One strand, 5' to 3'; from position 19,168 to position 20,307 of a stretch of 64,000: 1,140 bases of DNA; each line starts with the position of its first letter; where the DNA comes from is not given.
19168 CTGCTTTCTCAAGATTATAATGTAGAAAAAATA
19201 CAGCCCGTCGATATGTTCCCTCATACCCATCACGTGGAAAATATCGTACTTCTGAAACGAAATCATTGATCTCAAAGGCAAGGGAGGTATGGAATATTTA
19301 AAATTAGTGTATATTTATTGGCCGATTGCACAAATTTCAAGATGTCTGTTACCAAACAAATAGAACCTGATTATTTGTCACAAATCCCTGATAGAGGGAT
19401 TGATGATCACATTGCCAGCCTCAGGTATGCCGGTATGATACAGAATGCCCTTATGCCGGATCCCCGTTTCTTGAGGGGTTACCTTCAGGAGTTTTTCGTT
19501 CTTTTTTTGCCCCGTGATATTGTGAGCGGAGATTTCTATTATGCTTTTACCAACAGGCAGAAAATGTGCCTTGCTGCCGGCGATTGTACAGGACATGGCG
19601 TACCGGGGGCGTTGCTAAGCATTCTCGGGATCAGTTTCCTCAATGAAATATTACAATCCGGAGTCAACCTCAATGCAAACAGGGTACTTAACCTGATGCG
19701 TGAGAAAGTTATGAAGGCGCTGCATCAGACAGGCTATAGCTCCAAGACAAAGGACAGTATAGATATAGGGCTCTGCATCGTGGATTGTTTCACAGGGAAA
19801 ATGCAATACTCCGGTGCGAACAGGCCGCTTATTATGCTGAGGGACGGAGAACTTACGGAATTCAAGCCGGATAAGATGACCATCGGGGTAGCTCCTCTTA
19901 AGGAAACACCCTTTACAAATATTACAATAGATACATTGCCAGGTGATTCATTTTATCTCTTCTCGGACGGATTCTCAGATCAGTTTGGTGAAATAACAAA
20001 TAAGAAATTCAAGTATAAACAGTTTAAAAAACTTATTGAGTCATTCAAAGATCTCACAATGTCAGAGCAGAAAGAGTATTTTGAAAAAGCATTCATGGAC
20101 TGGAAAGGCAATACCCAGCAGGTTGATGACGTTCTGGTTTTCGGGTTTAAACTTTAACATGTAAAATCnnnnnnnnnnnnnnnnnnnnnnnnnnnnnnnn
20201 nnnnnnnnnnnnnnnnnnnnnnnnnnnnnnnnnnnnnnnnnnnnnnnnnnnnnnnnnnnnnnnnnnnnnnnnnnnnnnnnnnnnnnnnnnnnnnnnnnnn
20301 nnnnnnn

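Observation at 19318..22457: PP2C phosphatase + SMC/OLD-like ABC ATPase operon beside a scarred tRNA-Ser locus: candidate undescribed defence-type system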

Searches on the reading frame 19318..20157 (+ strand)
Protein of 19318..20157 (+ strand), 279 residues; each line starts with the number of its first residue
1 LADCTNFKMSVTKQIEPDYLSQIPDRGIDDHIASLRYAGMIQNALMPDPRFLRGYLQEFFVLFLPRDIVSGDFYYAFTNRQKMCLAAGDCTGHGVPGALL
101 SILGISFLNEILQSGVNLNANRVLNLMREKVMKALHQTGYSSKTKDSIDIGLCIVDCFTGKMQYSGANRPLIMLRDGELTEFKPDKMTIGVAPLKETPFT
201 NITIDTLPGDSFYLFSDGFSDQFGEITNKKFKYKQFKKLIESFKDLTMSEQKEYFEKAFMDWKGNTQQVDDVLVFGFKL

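Call 4: search_protein_families(library=pfam, proteins=[window:19318-20157:+], max_evalue=0.1)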
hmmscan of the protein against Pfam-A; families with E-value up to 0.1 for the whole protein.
window:19318-20157:+ (279 aa): 1 family
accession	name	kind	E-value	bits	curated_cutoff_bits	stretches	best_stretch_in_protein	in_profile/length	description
PF07228.17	SpoIIE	-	6.6e-19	69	25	1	81-275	3-187/192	Stage II sporulation protein E (SpoIIE)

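Call 5: search_protein_families(library=padloc, proteins=[window:19318-20157:+], max_evalue=0.1)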
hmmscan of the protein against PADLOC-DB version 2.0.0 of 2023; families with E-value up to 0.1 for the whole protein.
window:19318-20157:+ (279 aa): 0 families

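Call 6: search_protein_families(library=ncbifam, proteins=[window:19318-20157:+], max_evalue=0.1)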
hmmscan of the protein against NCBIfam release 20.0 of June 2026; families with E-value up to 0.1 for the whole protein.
window:19318-20157:+ (279 aa): 1 family
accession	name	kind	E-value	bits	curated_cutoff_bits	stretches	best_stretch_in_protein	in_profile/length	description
NF038263.1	prot_phos_SiaA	equivalog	5.2e-47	160.8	700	1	33-279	413-657/658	biofilm regulation protein phosphatase SiaA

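Call 66: search_solved_structures(query=window:19318-20157:+, max_evalue=0.01, show_alignments=2)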
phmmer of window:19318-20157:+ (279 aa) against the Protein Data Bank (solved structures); distinct sequences matched with E-value up to 0.01: 2.
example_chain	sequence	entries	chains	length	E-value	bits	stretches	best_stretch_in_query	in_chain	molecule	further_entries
6k4e_A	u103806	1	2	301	2.6e-29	105.7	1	34-278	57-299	Putative serine phosphatase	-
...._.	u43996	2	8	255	0.0042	19.7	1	48-229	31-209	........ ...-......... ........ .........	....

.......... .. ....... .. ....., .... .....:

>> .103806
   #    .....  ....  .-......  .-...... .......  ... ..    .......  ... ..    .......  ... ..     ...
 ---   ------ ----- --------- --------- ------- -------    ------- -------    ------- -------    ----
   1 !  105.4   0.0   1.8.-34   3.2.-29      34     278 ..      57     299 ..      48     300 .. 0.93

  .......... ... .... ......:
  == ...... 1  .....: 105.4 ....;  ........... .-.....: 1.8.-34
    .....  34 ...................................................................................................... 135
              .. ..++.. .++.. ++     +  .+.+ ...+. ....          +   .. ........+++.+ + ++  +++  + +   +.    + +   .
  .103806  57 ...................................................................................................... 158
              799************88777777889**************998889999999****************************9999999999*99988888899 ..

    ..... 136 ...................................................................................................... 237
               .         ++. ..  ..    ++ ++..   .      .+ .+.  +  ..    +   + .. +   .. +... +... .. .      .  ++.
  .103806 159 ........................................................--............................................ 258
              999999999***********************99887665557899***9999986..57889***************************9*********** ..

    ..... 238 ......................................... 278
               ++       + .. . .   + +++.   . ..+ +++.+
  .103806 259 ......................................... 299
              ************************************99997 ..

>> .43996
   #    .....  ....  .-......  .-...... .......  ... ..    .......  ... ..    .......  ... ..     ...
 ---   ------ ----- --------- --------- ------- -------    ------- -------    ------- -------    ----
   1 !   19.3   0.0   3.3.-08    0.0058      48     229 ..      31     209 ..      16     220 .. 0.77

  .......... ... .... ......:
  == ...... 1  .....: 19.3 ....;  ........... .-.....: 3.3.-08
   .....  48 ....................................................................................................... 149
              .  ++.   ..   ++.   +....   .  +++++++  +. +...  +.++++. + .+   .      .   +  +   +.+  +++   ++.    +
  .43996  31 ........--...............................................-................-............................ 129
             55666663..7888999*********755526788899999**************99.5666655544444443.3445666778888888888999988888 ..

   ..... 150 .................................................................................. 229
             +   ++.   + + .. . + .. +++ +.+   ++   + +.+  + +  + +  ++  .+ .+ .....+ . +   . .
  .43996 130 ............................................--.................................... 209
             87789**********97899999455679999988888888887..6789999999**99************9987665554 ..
